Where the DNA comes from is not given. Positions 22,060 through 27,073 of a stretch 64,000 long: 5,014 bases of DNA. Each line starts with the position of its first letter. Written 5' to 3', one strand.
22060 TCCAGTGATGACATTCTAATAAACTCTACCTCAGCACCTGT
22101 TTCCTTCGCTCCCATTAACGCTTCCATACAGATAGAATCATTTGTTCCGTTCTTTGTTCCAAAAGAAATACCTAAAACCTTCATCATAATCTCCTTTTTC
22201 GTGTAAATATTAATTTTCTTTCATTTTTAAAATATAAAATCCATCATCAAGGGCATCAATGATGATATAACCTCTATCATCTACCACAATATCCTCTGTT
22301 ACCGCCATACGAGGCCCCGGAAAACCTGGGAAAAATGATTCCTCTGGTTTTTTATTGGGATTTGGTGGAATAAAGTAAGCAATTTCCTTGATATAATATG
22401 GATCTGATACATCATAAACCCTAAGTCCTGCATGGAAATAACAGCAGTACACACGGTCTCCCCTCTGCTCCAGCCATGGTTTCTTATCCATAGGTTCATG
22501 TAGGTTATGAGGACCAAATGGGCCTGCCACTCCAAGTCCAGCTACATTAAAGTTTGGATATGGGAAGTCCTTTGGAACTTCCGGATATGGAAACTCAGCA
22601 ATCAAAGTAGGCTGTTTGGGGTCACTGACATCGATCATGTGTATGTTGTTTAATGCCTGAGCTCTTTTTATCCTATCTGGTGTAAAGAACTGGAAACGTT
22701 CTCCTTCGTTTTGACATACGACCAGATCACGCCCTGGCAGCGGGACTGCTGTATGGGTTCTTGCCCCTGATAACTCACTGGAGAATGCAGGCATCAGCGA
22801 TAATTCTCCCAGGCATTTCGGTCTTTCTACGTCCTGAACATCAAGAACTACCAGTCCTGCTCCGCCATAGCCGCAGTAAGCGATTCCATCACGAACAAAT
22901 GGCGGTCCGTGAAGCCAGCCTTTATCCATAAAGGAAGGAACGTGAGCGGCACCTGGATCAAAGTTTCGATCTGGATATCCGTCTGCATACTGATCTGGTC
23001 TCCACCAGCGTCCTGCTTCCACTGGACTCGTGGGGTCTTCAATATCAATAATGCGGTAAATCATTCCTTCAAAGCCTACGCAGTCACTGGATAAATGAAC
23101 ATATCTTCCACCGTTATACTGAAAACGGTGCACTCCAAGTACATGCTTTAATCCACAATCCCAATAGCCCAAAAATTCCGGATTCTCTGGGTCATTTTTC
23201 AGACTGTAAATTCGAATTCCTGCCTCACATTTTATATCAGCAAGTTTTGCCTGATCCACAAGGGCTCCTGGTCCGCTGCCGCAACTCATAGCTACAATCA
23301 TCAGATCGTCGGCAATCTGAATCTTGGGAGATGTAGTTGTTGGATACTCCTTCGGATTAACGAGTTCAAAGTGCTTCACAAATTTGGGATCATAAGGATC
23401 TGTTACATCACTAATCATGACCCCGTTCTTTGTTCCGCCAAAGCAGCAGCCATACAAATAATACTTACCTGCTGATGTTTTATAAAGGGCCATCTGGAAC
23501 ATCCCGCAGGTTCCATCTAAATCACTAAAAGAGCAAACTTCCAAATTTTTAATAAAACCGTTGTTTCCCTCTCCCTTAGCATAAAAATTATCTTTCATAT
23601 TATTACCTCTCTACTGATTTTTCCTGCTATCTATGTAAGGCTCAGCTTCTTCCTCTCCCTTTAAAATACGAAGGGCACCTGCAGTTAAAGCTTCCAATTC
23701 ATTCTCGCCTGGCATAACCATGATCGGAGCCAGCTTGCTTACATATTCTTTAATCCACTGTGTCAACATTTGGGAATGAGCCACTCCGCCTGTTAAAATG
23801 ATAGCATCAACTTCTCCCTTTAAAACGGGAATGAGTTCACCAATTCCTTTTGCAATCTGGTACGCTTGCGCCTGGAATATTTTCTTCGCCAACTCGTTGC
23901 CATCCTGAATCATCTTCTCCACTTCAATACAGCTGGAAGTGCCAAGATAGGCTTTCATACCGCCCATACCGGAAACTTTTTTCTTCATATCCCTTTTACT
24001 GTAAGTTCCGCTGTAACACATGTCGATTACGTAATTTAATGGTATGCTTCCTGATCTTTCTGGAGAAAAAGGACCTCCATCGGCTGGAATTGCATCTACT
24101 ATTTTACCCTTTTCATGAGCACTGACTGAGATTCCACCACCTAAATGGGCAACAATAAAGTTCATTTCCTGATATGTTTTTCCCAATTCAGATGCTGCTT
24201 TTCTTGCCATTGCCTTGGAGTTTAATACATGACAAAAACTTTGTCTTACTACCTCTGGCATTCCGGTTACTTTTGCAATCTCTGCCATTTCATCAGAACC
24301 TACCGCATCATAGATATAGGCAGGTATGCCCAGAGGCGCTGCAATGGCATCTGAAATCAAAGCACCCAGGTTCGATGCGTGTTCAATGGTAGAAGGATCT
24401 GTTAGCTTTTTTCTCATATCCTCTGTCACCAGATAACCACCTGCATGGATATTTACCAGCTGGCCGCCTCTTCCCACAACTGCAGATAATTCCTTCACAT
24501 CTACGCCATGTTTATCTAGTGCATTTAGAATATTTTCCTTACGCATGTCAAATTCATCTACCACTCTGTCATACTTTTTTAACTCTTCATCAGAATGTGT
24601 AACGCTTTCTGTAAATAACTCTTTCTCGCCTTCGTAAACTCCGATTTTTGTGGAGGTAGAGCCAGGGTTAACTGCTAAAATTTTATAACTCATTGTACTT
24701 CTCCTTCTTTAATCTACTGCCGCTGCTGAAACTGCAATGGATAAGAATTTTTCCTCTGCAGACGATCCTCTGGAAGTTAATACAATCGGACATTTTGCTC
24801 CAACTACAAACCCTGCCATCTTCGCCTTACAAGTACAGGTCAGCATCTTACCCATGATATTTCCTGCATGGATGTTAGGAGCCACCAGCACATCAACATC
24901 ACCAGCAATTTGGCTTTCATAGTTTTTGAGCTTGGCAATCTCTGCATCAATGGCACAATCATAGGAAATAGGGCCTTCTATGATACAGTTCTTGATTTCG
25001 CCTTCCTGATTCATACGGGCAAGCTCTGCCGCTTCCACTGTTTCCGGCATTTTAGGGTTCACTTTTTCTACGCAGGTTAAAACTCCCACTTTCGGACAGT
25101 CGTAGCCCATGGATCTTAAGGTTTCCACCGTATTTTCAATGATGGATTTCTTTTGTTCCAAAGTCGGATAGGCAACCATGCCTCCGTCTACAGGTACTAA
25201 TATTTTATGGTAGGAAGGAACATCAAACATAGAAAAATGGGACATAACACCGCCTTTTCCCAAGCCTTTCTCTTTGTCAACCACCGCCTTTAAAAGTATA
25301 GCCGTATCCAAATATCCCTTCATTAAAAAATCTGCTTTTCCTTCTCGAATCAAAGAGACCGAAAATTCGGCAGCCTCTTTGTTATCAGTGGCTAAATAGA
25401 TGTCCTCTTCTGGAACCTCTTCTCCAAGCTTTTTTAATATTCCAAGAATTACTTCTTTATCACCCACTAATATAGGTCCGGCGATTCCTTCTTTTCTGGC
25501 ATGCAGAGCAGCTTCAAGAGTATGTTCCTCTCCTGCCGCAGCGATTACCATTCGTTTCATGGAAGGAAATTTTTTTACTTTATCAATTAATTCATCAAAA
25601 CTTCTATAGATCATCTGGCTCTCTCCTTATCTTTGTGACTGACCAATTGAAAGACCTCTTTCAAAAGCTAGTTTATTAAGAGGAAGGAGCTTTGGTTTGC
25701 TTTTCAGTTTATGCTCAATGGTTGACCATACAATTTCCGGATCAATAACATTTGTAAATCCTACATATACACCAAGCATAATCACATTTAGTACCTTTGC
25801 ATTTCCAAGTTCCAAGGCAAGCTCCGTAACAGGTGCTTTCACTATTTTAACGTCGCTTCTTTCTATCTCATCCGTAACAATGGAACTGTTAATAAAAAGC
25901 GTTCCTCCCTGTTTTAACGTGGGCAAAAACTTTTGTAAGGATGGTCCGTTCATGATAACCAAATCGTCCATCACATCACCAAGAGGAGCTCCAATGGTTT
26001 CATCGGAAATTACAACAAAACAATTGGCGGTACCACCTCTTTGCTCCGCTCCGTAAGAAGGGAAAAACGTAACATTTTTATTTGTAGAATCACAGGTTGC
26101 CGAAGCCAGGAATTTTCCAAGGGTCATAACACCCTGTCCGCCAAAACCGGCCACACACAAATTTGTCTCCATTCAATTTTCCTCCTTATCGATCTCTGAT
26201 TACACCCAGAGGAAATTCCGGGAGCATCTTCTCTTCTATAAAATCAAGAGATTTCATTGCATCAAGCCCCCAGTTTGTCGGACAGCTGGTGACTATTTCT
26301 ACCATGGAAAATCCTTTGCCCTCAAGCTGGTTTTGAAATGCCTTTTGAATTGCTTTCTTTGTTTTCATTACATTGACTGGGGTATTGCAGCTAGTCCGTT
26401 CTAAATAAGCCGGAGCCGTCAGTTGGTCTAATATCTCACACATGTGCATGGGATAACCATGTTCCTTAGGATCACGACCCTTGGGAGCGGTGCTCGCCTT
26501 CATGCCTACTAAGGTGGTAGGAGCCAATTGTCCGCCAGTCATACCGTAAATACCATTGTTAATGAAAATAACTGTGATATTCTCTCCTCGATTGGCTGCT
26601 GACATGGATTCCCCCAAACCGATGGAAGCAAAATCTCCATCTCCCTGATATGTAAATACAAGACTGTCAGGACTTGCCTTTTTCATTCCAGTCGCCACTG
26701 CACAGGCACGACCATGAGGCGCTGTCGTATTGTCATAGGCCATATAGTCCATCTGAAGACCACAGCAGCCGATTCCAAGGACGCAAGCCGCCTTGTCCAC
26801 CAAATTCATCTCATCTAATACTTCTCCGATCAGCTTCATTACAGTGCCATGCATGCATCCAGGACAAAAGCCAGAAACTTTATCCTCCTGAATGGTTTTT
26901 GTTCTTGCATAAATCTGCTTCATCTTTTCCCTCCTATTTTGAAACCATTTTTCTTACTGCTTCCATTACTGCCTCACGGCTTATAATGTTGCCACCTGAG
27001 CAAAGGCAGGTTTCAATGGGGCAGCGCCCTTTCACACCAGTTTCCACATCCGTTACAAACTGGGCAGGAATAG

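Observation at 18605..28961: Twelve-gene unit joins a 2-oxoacid:ferredoxin oxidoreductase/Ptb/Buk ATP-yielding module to chalcone isomerase, an FMN reductase and an LVIVD propeller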

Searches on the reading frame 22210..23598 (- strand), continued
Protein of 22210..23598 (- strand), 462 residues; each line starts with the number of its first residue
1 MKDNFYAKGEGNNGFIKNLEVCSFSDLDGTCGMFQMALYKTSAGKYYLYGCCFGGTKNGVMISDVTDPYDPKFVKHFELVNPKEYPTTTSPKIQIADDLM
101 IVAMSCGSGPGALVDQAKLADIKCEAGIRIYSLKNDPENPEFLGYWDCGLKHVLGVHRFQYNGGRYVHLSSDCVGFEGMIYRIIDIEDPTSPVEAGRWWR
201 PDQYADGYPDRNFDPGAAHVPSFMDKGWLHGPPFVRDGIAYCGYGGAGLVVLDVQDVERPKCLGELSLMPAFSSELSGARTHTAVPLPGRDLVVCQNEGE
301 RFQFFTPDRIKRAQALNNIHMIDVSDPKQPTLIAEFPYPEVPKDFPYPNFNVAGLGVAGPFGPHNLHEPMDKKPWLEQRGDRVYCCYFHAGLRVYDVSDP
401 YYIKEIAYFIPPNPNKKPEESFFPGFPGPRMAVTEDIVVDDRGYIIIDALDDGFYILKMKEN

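Call 81: find_encoding_contigs(protein=P0333, flank=10000, max_places=1)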
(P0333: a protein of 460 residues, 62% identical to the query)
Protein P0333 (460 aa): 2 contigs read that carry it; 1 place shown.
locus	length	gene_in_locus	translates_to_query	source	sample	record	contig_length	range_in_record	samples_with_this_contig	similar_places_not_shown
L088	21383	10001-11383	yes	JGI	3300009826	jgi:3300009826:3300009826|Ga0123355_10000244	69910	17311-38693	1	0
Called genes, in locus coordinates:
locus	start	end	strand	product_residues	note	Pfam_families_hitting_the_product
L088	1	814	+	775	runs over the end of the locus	PF01315:Ald_Xan_dh_C, PF02738:MoCoBD_1, PF20256:MoCoBD_2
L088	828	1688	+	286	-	PF00941:FAD_binding_5, PF03450:CO_deh_flav_C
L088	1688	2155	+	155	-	PF00111:Fer2, PF01799:Fer2_2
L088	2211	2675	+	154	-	PF02311:AraC_binding (weak), PF07883:Cupin_2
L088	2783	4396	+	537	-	PF00496:SBP_bac_5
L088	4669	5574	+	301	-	PF00528:BPD_transp_1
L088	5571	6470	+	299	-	PF12911:OppC_N (weak), PF00528:BPD_transp_1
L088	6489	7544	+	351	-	PF00005:ABC_tran, PF13304:AAA_21 (faint), PF08352:oligo_HPY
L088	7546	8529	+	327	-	PF00005:ABC_tran, PF13304:AAA_21 (faint), PF08352:oligo_HPY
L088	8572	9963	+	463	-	-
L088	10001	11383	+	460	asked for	PF08309:LVIVD (faint)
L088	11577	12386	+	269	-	PF00106:adh_short, PF08659:KR (weak), PF13561:adh_short_C2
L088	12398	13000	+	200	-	PF13483:Lactamase_B_3, PF12706:Lactamase_B_2 (faint)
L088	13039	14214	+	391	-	PF00557:Peptidase_M24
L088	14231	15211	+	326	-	PF02826:2-Hacid_dh_C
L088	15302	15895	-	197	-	PF12804:NTP_transf_3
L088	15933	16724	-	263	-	PF13175:AAA_15 (faint), PF00005:ABC_tran, PF02463:SMC_N (faint), PF13304:AAA_21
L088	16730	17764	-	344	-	PF01032:FecCD, PF00950:ABC-3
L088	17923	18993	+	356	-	PF01497:Peripla_BP_2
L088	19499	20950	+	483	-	PF05598:DUF772, PF01609:DDE_Tnp_1, PF13751:DDE_Tnp_1_6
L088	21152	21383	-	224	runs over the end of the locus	PF00005:ABC_tran, PF13304:AAA_21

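Call 82: find_encoding_contigs(protein=P0348, flank=10000, max_places=1)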
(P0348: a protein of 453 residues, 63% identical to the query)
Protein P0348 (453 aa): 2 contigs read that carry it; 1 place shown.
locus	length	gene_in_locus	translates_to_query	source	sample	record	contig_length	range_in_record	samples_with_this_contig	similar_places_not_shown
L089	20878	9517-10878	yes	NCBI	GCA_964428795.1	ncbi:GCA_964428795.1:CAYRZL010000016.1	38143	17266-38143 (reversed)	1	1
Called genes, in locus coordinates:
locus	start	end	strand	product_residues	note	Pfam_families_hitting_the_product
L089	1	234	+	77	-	?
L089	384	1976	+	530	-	PF00496:SBP_bac_5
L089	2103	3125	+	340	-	PF19300:BPD_transp_1_N, PF00528:BPD_transp_1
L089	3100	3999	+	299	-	PF12911:OppC_N, PF00528:BPD_transp_1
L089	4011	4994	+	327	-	PF00005:ABC_tran, PF13304:AAA_21 (weak), PF08352:oligo_HPY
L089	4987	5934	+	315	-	PF00005:ABC_tran, PF08352:oligo_HPY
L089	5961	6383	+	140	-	PF00903:Glyoxalase, PF13468:Glyoxalase_3 (weak), PF13669:Glyoxalase_4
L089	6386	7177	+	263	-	PF18232:Chalcone_N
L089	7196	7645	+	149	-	PF00903:Glyoxalase, PF13468:Glyoxalase_3 (weak)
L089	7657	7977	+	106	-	-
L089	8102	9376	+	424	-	PF13556:HTH_30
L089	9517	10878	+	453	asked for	PF08309:LVIVD (weak)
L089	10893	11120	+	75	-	PF12797:Fer4_2 (weak), PF00037:Fer4 (weak), PF13237:Fer4_10 (weak), PF14697:Fer4_21, PF12838:Fer4_7, PF13187:Fer4_9 (weak), PF12837:Fer4_6 (weak), PF00037:Fer4 (weak), +3 more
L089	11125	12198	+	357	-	PF01855:POR_N, PF17147:PFOR_II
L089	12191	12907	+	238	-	PF02775:TPP_enzyme_C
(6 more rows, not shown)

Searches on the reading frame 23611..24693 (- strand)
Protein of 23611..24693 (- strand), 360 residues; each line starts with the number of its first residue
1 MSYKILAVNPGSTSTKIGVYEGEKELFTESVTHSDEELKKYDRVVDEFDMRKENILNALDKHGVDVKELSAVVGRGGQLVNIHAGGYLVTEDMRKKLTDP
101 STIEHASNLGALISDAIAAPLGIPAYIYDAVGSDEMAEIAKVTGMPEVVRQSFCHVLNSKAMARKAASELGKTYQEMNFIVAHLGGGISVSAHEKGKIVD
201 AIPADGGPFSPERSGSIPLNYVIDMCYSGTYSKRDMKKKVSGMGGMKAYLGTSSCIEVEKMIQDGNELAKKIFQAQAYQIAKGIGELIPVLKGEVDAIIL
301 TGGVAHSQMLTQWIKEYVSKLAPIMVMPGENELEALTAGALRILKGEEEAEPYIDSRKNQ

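Call 4: search_protein_families(library=pfam, proteins=[window:23611-24693:-], max_evalue=0.01)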
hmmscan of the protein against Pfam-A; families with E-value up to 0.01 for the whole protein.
window:23611-24693:- (360 aa): 3 families
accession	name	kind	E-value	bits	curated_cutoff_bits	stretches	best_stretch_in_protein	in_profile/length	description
PF00871.23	Acetate_kinase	-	9.4e-19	67.8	22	1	4-306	1-334/392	Acetokinase family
PF01869.26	BcrAD_BadFG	-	3.8e-06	27.1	31.5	1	261-320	187-246/271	BadF/BadG/BcrA/BcrD ATPase family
PF00480.26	ROK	-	8e-05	22.7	22.9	1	240-321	179-261/294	ROK family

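Call 59: search_protein_families(library=ncbifam, proteins=[window:23611-24693:-], max_evalue=0.001)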
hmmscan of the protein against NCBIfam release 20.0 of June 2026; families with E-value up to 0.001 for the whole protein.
window:23611-24693:- (360 aa): 9 families
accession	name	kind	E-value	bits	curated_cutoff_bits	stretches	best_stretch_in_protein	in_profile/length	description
NF002834.0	PRK03011.1-5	subfamily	2.8e-142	474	222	1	2-353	2-355/357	butyrate kinase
TIGR02707.1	butyr_kinase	equivalog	2.8e-140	467.3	289.1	1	4-350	1-349/351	butyrate kinase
TIGR00016.1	ackA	subfamily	3.6e-20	72.1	293.4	1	2-308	3-342/405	acetate/propionate family kinase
NF009099.0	PRK12440.1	equivalog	3.3e-12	46.1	693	1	150-309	174-335/397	acetate/propionate family kinase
NF009045.0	PRK12379.1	equivalog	4.1e-11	42.3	580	1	149-312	169-336/402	propionate kinase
NF009063.0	PRK12397.1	equivalog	3.4e-10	39.1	659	1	154-306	178-333/404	acetate/propionate family kinase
NF005462.0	PRK07058.1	equivalog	1.8e-08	33.8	486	1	172-308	196-332/396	acetate/propionate family kinase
NF005520.0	PRK07157.1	equivalog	5.1e-08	32.4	561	1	174-310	196-336/400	acetate kinase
NF007108.0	PRK09557.1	equivalog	0.00045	19.6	443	1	226-319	177-270/303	fructokinase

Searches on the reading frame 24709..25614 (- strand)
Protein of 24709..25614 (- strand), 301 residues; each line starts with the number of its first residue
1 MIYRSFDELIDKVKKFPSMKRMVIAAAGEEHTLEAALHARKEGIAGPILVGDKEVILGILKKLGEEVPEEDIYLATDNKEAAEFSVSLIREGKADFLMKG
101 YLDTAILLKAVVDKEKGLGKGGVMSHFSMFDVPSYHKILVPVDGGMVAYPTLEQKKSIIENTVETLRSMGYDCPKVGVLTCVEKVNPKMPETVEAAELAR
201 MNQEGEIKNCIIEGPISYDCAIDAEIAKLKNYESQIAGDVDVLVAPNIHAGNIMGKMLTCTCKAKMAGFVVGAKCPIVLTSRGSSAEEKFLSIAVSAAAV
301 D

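Call 4: search_protein_families(library=pfam, proteins=[window:24709-25614:-], max_evalue=0.01)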
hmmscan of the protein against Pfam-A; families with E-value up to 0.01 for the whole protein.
window:24709-25614:- (301 aa): 1 family
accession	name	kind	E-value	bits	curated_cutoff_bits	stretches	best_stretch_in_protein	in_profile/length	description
PF01515.24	PTA_PTB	-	2.6e-44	152.3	24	2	78-296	101-318/319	Phosphate acetyl/butaryl transferase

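Call 59: search_protein_families(library=ncbifam, proteins=[window:24709-25614:-], max_evalue=0.001)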
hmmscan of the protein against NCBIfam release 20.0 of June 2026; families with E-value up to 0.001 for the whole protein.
window:24709-25614:- (301 aa): 11 families
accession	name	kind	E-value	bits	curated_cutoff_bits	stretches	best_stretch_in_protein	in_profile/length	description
NF004472.0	PRK05805.1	subfamily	6.2e-97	324.3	399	1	3-298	2-296/302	phosphate butyryltransferase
TIGR02706.1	P_butyryltrans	equivalog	1.1e-94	316.9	410.5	1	6-298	1-292/294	phosphate butyryltransferase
NF005837.0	PRK07742.1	equivalog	1.5e-83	280.5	409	1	6-298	3-295/299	phosphate butyryltransferase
NF006045.0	PRK08190.1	subfamily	2.8e-82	277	282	1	5-297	163-454/467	bifunctional enoyl-CoA hydratase/phosphate acetyltransferase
NF008852.0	PRK11890.1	subfamily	2.1e-76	257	413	1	5-297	9-300/315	phosphate acetyltransferase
TIGR02709.1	branched_ptb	equivalog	2.5e-41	142.1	475.15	1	76-294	51-266/271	branched-chain phosphotransacylase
NF007233.1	PRK09653.1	subfamily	1.9e-22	80.2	310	1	79-298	100-317/319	phosphotransacetylase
TIGR00651.1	pta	equivalog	3.3e-20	72.8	311.2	1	81-296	89-303/304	phosphate acetyltransferase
NF004167.0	PRK05632.1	equivalog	2.6e-14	52.8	418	1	194-297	600-700/708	phosphate acetyltransferase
NF009501.0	PRK12861.1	subfamily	2.6e-09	35.7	1178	1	90-281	551-742/764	NADP-dependent malic enzyme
TIGR03270.1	methan_mark_4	hypoth_equivalog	0.00068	19.1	190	0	86-287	11-195/204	methanogenesis marker protein Mmp4/MtxX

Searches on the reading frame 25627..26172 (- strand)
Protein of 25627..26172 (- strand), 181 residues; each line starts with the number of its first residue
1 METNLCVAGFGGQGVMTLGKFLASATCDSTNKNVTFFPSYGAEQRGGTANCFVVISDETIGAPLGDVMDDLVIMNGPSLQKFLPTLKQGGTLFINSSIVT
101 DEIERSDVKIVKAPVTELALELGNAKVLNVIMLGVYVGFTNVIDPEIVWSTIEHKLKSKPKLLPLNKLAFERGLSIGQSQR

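Call 4: search_protein_families(library=pfam, proteins=[window:25627-26172:-], max_evalue=0.01)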
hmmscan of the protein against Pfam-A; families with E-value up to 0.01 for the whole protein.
window:25627-26172:- (181 aa): 1 family
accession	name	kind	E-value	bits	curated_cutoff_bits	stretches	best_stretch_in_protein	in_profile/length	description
PF01558.24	POR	-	2.9e-35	122.4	27.4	1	11-174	1-172/173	Pyruvate ferredoxin/flavodoxin oxidoreductase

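Call 59: search_protein_families(library=ncbifam, proteins=[window:25627-26172:-], max_evalue=0.001)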
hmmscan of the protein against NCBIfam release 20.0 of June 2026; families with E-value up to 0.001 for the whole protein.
window:25627-26172:- (181 aa): 24 families
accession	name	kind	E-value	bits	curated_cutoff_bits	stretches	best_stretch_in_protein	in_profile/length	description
NF006323.0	PRK08537.1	equivalog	4.8e-28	97.7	235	1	1-176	1-177/181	2-oxoacid:ferredoxin oxidoreductase subunit gamma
TIGR03710.1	OAFO_sf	subfamily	1.6e-20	73.3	482.75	1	4-179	3-175/561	2-oxoacid:acceptor oxidoreductase subunit alpha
TIGR02175.1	PorC_KorC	subfamily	6.6e-20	71.6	81.1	1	8-174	7-172/177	2-oxoacid:acceptor oxidoreductase, gamma subunit, pyruvate/2-ketoisovalerate family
NF006321.0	PRK08534.1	equivalog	6.5e-19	68.3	225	1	7-159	6-161/181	pyruvate ferredoxin oxidoreductase subunit gamma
NF006275.0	PRK08441.1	equivalog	1.9e-17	63.4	216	1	1-175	1-176/185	2-oxoglutarate-acceptor oxidoreductase subunit OorC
NF004916.0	PRK06274.1-2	equivalog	4.8e-16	59.4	227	1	1-175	1-174/178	indolepyruvate oxidoreductase subunit beta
NF040683.1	PorC_Meth_Thtga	equivalog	8.9e-16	58.1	270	1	7-159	6-157/177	pyruvate synthase subunit PorC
NF005324.0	PRK06853.1-4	equivalog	1e-14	54.9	222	1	1-180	1-192/196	indolepyruvate oxidoreductase subunit beta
NF006211.0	PRK08338.1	equivalog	3.2e-14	52.8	239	1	6-177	4-168/170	2-oxoacid:ferredoxin oxidoreductase subunit gamma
NF005322.0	PRK06853.1-2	equivalog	3.7e-14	53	237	2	100-178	119-194/197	indolepyruvate oxidoreductase subunit beta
NF005325.0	PRK06853.1-5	equivalog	7.4e-14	51.9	230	2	99-175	116-189/192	indolepyruvate oxidoreductase subunit beta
NF004917.0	PRK06274.1-3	equivalog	5.1e-13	49.4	284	1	1-100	1-100/203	indolepyruvate oxidoreductase subunit beta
NF005323.0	PRK06853.1-3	equivalog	4.8e-12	46.2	238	2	70-174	93-192/197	indolepyruvate oxidoreductase subunit beta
TIGR03334.1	IOR_beta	equivalog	2e-11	44.2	205.8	1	4-99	2-96/189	indolepyruvate ferredoxin oxidoreductase subunit beta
NF045762.1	PhenlGlyoxDHPadE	equivalog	2.7e-11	43.7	300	1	6-173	5-175/187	NADH-dependent phenylglyoxylate dehydrogenase subunit gamma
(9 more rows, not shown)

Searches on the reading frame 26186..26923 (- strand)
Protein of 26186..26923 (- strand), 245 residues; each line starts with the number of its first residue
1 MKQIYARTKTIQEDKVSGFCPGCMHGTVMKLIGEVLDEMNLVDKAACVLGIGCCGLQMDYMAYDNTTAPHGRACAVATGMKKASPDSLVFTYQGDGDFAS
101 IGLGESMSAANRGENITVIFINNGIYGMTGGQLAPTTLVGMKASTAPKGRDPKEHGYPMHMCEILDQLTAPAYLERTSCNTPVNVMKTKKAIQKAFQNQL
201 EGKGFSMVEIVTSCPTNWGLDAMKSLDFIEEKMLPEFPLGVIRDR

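Call 4: search_protein_families(library=pfam, proteins=[window:26186-26923:-], max_evalue=0.01)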
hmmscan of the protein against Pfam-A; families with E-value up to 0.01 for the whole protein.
window:26186-26923:- (245 aa): 1 family
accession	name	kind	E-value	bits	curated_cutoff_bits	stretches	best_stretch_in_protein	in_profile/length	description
PF02775.26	TPP_enzyme_C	-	1.5e-22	80.5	21.9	1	51-210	2-151/151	Thiamine pyrophosphate enzyme, C-terminal TPP binding domain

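Call 59: search_protein_families(library=ncbifam, proteins=[window:26186-26923:-], max_evalue=0.001)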
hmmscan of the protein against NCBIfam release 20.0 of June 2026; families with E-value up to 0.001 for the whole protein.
window:26186-26923:- (245 aa): 16 families
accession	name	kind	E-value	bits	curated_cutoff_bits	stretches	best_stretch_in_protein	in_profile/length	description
NF007207.0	PRK09628.1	equivalog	1.1e-31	110.5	364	1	14-234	12-227/277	2-oxoglutarate ferredoxin oxidoreductase subunit beta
NF008820.0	PRK11866.1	equivalog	1.9e-31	109.5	402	1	8-216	6-203/287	2-oxoacid ferredoxin oxidoreductase subunit beta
TIGR02177.1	PorB_KorB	subfamily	6.3e-31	107.9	261.9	1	19-220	3-193/286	2-oxoacid:acceptor oxidoreductase, beta subunit, pyruvate/2-ketoisovalerate family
NF041171.1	Oxoac_fdxbeta_Archa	equivalog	3.4e-28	98.8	423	1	17-217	3-192/296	2-oxoacid:ferredoxin oxidoreductase subunit beta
NF008821.0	PRK11869.1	equivalog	1.1e-26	93.3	438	1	13-217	10-203/286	2-oxoacid ferredoxin oxidoreductase subunit beta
NF008819.1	PRK11865.1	equivalog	2.2e-16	60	405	1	19-227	20-225/300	pyruvate synthase subunit PorB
NF008818.0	PRK11864.1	subfamily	2.2e-16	59.8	405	1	19-227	20-221/300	3-methyl-2-oxobutanoate dehydrogenase subunit beta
TIGR03336.1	IOR_alpha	equivalog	3.7e-12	45.4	650.9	1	17-147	356-482/595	indolepyruvate ferredoxin oxidoreductase subunit alpha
NF045766.1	PhenlGlyoxDHPadI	equivalog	3.4e-10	39.3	700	1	20-229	159-369/443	NADH-dependent phenylglyoxylate dehydrogenase subunit beta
NF045792.1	OxalOxredbeta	equivalog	3.1e-09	36.3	590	1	87-227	102-238/311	oxalate oxidoreductase subunit beta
NF004813.0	PRK06163.1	equivalog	5.3e-08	32.8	240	1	71-138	60-127/202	hypothetical protein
TIGR03846.1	sulfopy_beta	equivalog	1.1e-07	32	221.5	1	70-142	44-117/182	sulfopyruvate decarboxylase subunit beta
NF009588.0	PRK13029.1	subfamily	4.2e-05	21.6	952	1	6-132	443-559/1196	indolepyruvate ferredoxin oxidoreductase family protein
TIGR03297.1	Ppyr-DeCO2ase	equivalog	5.1e-05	22.4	312.5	1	71-134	223-286/360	phosphonopyruvate decarboxylase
NF006052.0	PRK08199.1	subfamily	0.00018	20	539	1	71-127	418-473/559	thiamine pyrophosphate protein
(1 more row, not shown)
